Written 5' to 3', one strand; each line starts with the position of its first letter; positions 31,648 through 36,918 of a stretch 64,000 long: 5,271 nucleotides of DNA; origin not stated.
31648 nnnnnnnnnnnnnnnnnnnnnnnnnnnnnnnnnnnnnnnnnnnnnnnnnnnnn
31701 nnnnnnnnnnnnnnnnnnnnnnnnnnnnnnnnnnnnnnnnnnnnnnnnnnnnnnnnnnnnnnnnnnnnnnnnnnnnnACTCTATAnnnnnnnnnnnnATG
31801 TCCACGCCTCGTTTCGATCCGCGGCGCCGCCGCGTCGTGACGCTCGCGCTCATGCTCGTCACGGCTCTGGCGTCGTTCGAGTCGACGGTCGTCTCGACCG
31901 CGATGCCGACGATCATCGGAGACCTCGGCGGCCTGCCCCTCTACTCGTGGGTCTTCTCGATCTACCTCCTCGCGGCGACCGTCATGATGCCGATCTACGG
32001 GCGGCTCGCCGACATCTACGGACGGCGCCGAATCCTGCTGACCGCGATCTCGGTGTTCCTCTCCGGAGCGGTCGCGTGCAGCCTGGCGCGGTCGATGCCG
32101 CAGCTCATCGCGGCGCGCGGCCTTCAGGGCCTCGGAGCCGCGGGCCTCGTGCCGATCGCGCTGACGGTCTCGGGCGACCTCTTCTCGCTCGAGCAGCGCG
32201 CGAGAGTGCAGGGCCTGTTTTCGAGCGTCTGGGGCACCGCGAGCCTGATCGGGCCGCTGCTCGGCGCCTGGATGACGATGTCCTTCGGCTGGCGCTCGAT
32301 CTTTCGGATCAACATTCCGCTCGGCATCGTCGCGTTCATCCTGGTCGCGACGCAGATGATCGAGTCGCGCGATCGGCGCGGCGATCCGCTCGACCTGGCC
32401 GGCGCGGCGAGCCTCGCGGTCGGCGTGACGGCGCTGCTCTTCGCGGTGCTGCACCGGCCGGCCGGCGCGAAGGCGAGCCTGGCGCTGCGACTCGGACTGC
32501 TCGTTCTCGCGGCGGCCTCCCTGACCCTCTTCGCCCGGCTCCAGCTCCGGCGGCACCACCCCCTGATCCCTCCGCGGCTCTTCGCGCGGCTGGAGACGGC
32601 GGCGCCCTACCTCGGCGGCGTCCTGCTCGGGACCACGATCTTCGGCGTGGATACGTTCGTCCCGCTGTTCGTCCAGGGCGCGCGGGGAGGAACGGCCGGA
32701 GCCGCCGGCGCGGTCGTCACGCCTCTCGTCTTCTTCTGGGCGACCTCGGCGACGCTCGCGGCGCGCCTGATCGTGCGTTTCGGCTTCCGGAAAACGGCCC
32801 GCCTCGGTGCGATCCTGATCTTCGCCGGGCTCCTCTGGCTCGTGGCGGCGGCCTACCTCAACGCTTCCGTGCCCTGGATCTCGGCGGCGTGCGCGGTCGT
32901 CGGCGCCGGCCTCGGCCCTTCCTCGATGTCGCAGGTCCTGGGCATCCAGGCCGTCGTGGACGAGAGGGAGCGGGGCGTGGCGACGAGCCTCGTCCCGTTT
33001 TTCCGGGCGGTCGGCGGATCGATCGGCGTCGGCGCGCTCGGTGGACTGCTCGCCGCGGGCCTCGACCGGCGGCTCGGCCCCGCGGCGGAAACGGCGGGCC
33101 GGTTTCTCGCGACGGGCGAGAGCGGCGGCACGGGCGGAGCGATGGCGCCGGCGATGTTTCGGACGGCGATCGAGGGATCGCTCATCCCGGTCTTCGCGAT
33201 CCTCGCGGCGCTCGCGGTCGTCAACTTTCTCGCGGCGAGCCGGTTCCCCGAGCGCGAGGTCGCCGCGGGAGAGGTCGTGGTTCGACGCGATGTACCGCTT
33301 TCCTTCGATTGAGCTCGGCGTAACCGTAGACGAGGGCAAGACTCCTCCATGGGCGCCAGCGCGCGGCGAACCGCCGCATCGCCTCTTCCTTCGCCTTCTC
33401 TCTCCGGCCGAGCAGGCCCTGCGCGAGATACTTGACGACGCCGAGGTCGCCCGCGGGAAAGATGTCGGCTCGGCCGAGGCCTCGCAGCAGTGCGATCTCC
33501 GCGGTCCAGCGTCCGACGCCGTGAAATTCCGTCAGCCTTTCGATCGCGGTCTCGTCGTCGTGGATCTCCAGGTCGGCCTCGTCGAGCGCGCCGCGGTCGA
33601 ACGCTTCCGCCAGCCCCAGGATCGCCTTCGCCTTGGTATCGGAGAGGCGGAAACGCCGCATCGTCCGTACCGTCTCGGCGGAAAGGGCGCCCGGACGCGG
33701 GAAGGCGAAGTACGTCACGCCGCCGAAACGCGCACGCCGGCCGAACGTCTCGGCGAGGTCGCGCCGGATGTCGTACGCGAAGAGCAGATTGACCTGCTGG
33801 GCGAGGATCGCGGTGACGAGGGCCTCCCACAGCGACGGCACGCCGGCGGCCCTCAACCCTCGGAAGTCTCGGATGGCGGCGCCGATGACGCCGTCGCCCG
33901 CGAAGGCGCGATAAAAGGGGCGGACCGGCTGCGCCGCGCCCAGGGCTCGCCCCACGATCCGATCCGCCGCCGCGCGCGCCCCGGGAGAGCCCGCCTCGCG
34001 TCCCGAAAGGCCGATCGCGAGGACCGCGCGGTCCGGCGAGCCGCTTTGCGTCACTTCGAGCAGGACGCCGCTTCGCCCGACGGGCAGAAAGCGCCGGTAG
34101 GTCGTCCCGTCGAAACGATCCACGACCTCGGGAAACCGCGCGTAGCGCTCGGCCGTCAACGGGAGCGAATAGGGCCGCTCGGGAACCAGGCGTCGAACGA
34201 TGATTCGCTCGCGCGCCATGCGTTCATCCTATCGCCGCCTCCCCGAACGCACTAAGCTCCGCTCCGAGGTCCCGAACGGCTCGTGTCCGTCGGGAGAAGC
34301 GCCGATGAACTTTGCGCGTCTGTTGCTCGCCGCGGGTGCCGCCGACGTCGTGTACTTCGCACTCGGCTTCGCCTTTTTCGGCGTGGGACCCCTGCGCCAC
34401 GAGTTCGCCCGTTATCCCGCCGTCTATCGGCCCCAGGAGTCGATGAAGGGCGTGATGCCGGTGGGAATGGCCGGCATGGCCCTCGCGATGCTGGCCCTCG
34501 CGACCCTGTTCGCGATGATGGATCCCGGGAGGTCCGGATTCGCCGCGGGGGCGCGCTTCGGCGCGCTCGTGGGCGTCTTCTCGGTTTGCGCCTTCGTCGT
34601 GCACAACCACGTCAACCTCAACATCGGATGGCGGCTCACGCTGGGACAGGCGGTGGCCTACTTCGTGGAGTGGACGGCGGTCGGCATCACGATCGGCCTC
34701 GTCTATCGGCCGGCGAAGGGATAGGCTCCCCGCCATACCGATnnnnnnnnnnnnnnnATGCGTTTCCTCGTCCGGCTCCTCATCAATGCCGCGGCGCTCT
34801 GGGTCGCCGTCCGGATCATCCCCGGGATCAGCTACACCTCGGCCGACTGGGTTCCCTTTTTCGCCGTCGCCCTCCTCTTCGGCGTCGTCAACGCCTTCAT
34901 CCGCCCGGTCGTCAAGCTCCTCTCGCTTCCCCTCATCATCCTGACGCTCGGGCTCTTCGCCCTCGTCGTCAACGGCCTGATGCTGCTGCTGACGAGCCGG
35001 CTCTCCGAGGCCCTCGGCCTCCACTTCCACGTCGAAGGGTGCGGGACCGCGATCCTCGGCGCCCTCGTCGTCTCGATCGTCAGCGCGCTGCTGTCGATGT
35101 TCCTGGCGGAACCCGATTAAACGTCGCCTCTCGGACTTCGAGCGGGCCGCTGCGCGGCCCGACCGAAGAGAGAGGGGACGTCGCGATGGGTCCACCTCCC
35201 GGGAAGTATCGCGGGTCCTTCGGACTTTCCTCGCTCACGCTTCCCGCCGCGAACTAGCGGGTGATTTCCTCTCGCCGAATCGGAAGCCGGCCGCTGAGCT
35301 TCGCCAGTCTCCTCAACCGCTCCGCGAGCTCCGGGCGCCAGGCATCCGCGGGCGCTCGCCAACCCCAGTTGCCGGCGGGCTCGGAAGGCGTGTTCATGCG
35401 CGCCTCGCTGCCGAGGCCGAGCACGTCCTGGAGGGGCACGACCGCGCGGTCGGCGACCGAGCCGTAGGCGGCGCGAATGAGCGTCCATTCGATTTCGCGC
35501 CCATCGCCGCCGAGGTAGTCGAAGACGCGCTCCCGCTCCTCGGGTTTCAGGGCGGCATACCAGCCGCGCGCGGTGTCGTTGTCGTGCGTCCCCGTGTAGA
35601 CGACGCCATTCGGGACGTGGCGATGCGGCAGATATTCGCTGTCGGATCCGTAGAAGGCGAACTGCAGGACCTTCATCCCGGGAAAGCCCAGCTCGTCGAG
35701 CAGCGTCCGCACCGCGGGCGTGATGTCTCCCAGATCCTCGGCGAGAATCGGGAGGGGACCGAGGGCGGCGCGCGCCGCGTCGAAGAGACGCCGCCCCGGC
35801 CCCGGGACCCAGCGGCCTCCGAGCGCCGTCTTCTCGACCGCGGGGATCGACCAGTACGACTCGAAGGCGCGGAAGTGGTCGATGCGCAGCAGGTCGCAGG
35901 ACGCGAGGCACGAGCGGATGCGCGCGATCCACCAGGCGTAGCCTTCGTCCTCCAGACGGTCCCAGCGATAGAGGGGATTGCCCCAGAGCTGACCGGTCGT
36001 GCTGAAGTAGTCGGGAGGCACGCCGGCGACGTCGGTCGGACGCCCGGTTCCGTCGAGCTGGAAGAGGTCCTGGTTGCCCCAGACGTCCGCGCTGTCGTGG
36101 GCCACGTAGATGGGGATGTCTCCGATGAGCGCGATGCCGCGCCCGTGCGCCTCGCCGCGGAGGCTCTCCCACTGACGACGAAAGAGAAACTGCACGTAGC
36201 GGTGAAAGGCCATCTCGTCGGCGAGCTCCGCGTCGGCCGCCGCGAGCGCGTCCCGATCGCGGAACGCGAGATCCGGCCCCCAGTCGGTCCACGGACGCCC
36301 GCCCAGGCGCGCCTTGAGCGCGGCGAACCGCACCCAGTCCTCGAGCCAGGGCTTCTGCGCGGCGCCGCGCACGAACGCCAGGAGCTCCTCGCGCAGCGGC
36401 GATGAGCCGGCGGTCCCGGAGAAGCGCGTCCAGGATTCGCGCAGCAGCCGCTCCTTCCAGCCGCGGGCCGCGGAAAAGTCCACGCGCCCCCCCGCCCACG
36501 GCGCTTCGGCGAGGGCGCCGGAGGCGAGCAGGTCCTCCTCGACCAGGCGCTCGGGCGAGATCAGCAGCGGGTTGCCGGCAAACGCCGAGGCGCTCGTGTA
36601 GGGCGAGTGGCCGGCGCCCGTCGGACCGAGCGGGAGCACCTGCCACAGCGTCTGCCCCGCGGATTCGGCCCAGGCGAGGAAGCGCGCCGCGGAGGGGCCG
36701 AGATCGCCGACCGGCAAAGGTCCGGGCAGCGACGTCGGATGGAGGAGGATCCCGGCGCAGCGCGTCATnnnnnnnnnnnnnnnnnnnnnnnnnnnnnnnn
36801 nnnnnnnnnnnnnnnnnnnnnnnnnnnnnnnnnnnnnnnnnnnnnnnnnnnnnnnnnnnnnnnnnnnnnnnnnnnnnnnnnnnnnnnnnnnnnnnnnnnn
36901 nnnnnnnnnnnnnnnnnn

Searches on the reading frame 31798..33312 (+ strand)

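Call 71: search_protein_families(library=pfam, proteins=[window:31798-33312:+], max_evalue=0.00001)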
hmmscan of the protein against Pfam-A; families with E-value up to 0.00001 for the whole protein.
window:31798-33312:+ (504 aa): 3 families
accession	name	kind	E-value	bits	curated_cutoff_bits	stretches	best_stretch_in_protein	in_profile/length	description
PF07690.21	MFS_1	-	3.5e-46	158.2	33.4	1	18-410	1-346/347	Major Facilitator Superfamily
PF06609.19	TRI12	-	2e-07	30.3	23.2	1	26-267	57-311/599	Fungal trichothecene efflux pump (TRI12)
PF00083.30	Sugar_tr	-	2.6e-07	30.3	22.3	1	48-183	47-188/452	Sugar (and other) transporter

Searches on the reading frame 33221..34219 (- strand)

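Call 71: search_protein_families(library=pfam, proteins=[window:33221-34219:-], max_evalue=0.00001)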
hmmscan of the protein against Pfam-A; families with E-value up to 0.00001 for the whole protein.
window:33221-34219:- (332 aa): 1 family
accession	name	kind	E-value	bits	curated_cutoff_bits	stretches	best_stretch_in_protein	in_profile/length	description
PF00730.31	HhH-GPD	-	6e-08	33.4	26.2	1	135-290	1-108/108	HhH-GPD superfamily base excision DNA repair protein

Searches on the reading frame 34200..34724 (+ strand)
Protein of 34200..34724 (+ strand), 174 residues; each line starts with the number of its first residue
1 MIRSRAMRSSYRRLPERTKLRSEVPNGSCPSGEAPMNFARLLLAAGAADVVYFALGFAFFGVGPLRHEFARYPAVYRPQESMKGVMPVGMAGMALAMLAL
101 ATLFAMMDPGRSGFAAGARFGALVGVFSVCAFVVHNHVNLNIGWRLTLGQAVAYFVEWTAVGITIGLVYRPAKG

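Call 35: search_protein_families(library=pfam, proteins=[window:34200-34724:+], max_evalue=0.001)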
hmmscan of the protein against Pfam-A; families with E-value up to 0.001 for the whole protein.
window:34200-34724:+ (174 aa): 1 family
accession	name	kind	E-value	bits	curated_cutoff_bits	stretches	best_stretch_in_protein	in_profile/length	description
PF08570.15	DUF1761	-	1.3e-05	25.9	31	1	46-166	4-123/123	Protein of unknown function (DUF1761)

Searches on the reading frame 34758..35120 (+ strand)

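Call 35: search_protein_families(library=pfam, proteins=[window:34758-35120:+], max_evalue=0.001)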
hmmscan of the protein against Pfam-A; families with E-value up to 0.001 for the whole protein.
window:34758-35120:+ (120 aa): 1 family
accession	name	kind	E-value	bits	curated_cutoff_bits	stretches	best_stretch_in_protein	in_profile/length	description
PF04020.18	Phage_holin_4_2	-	1.4e-30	106.5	28.8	1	1-111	1-105/105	Mycobacterial 4 TMS phage holin, superfamily IV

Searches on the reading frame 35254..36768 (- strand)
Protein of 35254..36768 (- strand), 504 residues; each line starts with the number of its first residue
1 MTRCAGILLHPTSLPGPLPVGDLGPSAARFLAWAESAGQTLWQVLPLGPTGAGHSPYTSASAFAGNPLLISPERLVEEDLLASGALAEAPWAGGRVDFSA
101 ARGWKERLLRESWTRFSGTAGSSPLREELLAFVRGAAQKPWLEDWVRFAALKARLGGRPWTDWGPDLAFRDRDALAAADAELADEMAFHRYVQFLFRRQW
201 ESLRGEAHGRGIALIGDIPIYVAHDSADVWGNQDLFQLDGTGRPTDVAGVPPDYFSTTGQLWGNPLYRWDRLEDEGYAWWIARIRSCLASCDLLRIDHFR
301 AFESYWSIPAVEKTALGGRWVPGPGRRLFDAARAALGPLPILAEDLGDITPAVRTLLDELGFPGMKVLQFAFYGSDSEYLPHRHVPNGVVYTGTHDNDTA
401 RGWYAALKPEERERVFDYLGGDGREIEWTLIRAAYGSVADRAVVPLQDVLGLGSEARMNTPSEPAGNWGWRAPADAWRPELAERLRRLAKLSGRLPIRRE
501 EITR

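Call 71: search_protein_families(library=pfam, proteins=[window:35254-36768:-], max_evalue=0.00001)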
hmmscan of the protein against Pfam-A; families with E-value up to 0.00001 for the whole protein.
window:35254-36768:- (504 aa): 1 family
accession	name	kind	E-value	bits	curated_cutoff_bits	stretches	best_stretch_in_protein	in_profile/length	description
PF02446.23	Glyco_hydro_77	-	3.6e-164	547.5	25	1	9-474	1-461/465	4-alpha-glucanotransferase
